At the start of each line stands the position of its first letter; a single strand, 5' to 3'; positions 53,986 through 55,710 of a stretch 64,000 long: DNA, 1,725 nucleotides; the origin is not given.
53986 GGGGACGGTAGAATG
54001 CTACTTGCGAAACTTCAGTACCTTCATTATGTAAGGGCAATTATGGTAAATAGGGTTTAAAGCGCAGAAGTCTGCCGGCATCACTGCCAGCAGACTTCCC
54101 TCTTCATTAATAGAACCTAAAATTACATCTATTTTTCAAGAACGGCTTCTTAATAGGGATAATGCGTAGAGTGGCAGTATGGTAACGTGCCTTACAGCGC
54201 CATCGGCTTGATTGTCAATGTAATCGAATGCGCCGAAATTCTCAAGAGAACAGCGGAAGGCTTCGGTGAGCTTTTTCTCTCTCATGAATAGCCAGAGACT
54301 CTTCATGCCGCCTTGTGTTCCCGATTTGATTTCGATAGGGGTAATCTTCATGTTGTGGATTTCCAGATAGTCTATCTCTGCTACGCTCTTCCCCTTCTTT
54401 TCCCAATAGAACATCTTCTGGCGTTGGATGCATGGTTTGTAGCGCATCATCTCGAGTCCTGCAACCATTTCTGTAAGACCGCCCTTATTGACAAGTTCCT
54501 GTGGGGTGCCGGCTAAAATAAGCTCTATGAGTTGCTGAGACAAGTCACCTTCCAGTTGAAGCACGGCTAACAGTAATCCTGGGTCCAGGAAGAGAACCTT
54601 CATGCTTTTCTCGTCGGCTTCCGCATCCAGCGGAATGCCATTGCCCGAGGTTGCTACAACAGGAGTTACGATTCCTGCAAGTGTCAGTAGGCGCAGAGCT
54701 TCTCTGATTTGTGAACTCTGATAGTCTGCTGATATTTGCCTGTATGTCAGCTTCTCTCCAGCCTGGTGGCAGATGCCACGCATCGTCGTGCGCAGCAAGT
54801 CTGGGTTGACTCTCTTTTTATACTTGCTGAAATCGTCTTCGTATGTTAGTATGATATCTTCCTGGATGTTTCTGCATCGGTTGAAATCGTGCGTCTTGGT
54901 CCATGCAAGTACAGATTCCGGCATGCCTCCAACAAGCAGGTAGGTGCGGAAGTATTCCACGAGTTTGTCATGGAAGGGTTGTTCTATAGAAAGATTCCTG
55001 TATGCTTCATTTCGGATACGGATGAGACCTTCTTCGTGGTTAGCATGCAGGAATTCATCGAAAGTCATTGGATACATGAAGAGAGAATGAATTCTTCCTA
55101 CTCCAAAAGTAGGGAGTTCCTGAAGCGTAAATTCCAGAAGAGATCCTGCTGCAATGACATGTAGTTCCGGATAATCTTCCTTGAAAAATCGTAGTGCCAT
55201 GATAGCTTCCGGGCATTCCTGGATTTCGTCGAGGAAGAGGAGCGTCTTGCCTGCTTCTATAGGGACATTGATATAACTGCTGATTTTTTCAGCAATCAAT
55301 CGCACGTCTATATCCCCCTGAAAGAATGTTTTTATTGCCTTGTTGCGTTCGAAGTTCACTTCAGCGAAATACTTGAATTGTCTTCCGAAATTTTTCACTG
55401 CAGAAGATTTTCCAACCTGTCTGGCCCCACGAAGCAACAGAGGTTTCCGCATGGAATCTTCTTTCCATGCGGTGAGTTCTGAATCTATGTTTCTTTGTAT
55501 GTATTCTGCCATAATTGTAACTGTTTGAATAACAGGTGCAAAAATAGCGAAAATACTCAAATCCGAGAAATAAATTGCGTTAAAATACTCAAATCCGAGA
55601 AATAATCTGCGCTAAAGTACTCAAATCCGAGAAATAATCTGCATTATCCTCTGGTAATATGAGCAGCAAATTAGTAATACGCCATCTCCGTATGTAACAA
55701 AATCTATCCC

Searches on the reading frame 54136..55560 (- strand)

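Call 12: search_protein_families(library=pfam, proteins=[window:54136-55560:-], max_evalue=0.01)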
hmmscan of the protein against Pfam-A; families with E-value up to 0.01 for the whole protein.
window:54136-55560:- (474 aa): 2 families
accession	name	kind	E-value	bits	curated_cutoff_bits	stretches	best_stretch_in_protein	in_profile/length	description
PF13173.12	AAA_14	-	2.1e-24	86.4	27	1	38-171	2-129/129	AAA domain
PF13635.12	DUF4143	-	2.7e-23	82.9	28.1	1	241-414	1-160/160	Domain of unknown function (DUF4143)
